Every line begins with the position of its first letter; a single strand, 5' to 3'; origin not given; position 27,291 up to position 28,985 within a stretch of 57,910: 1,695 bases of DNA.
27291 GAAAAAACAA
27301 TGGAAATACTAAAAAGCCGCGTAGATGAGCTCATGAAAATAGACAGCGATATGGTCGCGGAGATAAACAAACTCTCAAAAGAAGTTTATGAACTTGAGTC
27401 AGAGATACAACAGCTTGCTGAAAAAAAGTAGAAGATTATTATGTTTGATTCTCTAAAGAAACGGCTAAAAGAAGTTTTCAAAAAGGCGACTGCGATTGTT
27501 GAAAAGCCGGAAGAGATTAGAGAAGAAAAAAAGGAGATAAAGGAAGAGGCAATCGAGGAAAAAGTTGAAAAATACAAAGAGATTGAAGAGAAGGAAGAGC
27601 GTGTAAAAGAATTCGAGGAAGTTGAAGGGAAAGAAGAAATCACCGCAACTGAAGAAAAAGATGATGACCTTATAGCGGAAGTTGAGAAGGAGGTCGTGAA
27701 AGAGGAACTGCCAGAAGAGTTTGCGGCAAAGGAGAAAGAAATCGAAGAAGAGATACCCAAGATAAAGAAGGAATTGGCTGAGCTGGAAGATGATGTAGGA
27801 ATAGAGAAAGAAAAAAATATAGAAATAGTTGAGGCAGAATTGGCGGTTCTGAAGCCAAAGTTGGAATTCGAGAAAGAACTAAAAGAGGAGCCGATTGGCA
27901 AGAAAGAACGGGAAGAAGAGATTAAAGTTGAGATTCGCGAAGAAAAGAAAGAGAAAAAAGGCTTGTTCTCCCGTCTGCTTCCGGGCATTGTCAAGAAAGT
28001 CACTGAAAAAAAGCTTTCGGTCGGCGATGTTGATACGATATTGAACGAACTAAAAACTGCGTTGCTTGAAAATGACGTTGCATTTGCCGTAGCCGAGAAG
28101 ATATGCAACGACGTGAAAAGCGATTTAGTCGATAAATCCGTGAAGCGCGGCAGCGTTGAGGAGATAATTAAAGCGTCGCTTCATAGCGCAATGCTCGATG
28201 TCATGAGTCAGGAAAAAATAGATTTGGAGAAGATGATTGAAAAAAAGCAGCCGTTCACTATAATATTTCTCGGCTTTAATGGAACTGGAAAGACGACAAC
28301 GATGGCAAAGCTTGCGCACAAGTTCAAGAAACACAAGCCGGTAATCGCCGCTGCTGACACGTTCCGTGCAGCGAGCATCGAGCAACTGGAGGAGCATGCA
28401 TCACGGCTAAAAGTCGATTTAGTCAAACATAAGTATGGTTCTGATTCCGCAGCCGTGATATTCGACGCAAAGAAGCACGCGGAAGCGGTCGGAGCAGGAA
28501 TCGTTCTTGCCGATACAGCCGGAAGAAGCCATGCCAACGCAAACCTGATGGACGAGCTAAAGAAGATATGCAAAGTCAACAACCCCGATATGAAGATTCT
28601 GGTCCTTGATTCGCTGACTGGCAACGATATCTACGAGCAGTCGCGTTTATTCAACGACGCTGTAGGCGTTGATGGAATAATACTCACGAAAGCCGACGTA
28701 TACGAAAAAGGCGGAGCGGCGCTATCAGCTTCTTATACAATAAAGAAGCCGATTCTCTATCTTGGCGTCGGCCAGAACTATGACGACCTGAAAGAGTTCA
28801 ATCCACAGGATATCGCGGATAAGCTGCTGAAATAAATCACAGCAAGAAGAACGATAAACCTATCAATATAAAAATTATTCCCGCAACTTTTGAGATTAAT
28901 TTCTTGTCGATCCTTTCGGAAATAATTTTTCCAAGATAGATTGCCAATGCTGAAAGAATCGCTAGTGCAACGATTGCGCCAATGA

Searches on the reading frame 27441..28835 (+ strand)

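Call 45: search_protein_families(library=pfam, proteins=[window:27441-28835:+], max_evalue=0.0001)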
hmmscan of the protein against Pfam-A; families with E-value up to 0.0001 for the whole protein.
window:27441-28835:+ (464 aa): 2 families
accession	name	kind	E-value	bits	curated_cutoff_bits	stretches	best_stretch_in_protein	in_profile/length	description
PF00448.28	SRP54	-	4.8e-67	225.8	22.7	1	272-463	2-195/196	SRP54-type protein, GTPase domain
PF02881.24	SRP54_N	-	1.2e-09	38.6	22.4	1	181-246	6-74/75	SRP54-type protein, helical bundle domain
